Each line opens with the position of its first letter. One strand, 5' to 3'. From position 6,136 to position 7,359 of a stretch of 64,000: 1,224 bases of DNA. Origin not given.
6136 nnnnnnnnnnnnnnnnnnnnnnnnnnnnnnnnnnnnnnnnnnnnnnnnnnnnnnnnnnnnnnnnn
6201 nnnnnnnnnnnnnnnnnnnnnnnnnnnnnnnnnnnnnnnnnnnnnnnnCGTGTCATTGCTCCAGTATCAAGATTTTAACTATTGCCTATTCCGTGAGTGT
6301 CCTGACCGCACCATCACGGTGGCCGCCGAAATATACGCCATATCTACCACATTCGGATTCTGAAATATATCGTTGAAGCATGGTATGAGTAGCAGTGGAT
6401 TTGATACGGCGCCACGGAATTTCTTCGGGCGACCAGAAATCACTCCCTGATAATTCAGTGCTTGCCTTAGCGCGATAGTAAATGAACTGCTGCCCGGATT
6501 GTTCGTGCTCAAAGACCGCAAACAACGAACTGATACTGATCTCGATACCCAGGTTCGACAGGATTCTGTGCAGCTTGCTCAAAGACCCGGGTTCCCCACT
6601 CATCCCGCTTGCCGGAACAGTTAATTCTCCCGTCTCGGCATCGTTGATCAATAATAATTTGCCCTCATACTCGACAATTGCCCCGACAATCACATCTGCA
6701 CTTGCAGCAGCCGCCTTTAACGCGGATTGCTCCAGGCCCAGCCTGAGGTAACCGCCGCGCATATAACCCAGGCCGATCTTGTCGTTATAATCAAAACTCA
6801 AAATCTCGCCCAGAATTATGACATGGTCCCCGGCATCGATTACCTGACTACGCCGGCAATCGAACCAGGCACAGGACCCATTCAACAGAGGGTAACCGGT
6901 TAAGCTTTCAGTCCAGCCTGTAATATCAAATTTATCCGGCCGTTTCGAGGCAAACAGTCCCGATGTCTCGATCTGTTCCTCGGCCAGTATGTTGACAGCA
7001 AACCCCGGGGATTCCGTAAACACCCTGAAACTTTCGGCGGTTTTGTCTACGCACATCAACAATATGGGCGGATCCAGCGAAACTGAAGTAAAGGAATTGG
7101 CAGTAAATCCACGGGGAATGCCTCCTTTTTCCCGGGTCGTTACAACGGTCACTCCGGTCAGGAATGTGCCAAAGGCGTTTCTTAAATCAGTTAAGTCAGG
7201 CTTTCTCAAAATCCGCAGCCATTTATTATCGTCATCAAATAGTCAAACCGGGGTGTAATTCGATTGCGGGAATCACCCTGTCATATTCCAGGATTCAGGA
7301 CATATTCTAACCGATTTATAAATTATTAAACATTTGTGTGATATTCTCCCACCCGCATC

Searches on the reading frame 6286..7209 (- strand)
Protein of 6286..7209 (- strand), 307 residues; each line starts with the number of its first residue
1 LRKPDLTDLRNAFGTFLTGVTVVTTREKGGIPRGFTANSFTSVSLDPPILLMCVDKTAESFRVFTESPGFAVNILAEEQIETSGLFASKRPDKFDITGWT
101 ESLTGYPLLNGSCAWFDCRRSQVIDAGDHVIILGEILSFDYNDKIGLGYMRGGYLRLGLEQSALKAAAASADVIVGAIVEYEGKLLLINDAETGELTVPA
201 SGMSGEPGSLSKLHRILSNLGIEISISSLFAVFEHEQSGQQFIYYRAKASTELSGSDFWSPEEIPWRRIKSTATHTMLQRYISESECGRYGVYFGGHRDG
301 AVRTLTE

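Call 68: search_protein_families(library=pfam, proteins=[window:6286-7209:-], max_evalue=0.0001)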
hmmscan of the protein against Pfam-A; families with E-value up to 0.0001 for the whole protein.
window:6286-7209:- (307 aa): 1 family
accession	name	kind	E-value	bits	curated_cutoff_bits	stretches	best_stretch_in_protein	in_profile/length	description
PF01613.24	Flavin_Reduct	-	9.9e-37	126.8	27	1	14-157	2-152/153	Flavin reductase like domain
